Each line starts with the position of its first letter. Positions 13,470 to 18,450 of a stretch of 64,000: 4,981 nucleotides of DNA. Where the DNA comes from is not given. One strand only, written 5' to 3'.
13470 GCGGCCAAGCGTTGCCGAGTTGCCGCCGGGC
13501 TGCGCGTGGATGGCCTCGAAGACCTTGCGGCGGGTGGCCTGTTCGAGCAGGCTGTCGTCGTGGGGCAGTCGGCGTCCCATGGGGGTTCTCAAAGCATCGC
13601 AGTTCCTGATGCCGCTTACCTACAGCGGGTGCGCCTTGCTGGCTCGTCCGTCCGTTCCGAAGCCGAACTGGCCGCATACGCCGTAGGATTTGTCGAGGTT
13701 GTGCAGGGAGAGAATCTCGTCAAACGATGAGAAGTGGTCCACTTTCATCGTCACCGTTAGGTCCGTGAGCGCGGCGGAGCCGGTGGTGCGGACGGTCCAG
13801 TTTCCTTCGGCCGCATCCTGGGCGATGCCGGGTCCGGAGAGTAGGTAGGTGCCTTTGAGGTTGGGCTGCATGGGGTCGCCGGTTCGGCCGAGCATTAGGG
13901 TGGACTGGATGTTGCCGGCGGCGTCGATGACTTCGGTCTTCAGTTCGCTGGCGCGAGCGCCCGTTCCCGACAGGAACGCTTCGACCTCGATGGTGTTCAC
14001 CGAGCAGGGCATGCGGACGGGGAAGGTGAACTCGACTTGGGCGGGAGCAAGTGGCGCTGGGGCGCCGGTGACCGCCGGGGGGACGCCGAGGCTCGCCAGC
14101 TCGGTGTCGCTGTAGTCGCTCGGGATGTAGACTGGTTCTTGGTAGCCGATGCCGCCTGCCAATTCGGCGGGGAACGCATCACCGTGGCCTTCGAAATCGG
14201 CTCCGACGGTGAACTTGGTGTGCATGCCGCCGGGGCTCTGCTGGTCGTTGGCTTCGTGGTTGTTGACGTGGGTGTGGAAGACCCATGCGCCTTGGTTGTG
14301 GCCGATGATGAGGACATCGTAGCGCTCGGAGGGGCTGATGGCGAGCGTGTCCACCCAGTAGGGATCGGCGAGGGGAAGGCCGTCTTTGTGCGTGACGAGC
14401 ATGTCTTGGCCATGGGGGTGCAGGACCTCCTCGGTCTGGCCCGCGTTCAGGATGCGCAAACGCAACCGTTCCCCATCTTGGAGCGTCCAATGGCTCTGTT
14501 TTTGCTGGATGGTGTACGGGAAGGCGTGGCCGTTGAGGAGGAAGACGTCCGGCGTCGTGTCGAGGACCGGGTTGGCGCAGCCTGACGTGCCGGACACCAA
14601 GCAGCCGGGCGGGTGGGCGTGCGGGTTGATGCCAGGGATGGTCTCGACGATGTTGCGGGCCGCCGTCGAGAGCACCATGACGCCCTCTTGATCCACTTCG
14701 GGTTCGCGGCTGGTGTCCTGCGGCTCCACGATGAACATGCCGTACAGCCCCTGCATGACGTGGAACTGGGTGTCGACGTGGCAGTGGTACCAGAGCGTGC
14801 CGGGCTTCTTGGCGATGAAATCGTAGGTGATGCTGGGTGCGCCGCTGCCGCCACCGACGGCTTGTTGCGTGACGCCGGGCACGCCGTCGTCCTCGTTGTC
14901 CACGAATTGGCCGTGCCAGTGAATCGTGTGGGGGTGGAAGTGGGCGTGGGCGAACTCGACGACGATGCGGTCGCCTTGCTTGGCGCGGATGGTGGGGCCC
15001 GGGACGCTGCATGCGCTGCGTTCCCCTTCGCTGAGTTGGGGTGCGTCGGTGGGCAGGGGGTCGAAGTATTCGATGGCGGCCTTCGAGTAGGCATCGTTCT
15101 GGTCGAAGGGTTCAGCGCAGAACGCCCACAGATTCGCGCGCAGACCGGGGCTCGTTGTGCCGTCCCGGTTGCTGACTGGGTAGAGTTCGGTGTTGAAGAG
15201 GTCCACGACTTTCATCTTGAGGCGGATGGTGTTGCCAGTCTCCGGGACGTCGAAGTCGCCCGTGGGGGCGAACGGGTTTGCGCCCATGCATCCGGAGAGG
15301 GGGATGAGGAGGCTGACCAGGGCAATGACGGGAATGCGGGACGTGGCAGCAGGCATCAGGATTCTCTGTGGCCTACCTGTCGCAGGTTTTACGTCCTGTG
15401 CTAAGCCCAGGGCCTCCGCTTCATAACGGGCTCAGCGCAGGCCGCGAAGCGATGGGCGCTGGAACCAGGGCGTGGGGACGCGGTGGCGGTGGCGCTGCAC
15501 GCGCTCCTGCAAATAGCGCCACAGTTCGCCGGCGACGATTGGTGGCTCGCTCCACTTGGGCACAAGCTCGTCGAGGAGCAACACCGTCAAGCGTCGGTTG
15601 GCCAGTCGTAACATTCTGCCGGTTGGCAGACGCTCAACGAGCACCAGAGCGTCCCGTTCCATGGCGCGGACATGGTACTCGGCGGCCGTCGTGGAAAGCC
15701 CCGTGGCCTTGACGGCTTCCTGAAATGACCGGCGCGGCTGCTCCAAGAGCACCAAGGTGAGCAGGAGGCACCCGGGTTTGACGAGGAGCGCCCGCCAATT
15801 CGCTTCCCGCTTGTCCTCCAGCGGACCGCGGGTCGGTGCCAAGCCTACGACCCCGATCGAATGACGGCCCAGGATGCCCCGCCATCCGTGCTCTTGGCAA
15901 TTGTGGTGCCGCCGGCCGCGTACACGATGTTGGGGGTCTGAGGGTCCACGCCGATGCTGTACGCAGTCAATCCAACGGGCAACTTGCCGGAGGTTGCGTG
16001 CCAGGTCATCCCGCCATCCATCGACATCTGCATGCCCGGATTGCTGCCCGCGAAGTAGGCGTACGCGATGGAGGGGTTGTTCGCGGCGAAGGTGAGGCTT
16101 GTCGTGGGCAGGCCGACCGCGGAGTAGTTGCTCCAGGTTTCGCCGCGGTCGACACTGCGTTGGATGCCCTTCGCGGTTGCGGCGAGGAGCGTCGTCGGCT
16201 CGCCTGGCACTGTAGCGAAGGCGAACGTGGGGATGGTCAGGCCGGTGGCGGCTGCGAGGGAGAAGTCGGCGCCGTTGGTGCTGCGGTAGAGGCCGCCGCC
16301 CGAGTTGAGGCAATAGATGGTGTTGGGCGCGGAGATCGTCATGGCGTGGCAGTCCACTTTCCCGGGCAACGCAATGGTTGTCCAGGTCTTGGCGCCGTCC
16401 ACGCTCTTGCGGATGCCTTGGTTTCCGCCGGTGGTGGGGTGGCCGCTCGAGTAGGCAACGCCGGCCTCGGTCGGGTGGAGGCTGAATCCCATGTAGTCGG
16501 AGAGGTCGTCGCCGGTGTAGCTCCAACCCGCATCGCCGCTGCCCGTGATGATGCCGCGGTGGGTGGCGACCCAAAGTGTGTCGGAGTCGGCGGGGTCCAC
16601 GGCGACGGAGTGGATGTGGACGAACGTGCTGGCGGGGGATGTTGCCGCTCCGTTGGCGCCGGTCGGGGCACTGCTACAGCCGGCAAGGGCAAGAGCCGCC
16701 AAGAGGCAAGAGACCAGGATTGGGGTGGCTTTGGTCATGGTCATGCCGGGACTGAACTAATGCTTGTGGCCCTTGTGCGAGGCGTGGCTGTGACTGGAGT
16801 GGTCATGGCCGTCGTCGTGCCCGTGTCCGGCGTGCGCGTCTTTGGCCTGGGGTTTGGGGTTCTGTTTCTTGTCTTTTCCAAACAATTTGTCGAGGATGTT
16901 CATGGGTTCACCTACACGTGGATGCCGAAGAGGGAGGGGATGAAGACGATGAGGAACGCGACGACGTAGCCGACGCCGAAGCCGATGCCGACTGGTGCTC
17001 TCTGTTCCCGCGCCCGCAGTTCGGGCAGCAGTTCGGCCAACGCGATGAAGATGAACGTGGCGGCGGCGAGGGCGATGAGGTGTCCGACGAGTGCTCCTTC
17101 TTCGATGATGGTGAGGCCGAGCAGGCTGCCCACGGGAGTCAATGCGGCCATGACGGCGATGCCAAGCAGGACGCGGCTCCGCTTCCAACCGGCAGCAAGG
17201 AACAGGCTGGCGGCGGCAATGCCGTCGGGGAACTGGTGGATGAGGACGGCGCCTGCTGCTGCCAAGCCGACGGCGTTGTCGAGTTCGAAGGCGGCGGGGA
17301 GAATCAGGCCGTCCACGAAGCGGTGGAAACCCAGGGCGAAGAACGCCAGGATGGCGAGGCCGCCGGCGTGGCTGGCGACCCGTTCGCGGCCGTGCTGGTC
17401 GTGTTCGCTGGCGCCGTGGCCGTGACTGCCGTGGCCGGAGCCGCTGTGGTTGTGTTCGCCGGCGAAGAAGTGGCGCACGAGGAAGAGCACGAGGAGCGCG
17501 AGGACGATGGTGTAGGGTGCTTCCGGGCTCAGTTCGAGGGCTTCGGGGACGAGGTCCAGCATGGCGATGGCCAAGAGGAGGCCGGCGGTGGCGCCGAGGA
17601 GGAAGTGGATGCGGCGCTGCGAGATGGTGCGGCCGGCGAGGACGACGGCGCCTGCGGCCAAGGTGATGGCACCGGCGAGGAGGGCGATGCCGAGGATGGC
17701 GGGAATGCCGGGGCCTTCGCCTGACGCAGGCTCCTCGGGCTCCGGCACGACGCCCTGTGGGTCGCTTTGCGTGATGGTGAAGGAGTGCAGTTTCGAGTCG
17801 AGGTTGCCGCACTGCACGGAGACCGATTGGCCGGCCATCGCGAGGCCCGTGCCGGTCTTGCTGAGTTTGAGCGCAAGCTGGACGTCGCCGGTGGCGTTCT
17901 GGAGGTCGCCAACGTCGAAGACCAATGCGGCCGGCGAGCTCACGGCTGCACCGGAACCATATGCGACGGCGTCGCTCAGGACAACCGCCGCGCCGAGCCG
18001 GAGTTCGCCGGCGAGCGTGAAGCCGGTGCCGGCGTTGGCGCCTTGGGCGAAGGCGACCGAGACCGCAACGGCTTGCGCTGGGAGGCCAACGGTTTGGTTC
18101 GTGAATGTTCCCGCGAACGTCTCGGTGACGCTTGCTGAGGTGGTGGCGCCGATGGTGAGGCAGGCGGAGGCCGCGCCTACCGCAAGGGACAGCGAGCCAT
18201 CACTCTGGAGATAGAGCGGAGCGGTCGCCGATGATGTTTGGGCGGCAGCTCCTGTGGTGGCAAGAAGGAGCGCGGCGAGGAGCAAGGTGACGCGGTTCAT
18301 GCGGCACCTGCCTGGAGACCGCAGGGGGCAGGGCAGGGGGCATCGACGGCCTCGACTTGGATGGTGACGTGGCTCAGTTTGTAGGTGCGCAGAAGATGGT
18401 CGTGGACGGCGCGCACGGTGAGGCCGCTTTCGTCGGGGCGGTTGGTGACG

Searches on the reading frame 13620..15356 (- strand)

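Call 47: search_protein_families(library=pfam, proteins=[window:13620-15356:-], max_evalue=0.0001)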
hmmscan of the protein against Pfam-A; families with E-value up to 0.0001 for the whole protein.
window:13620-15356:- (578 aa): 3 families
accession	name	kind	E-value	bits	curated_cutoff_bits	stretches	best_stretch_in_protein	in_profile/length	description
PF07732.21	Cu-oxidase_3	-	2.4e-24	86.1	21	1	117-213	23-117/119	Multicopper oxidase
PF07731.20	Cu-oxidase_2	-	1.2e-18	67.6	20.4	2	282-370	27-125/137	Multicopper oxidase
PF00394.28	Cu-oxidase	-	2.9e-10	40.9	21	1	266-368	33-139/157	Multicopper oxidase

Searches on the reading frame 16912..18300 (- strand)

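Call 47: search_protein_families(library=pfam, proteins=[window:16912-18300:-], max_evalue=0.0001)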
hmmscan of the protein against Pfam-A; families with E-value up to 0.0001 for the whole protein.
window:16912-18300:- (462 aa): 1 family
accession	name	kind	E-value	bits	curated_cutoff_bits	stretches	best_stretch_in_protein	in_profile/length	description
PF02535.28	Zip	-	1.1e-21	77.9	35.1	1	211-432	13-299/323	ZIP Zinc transporter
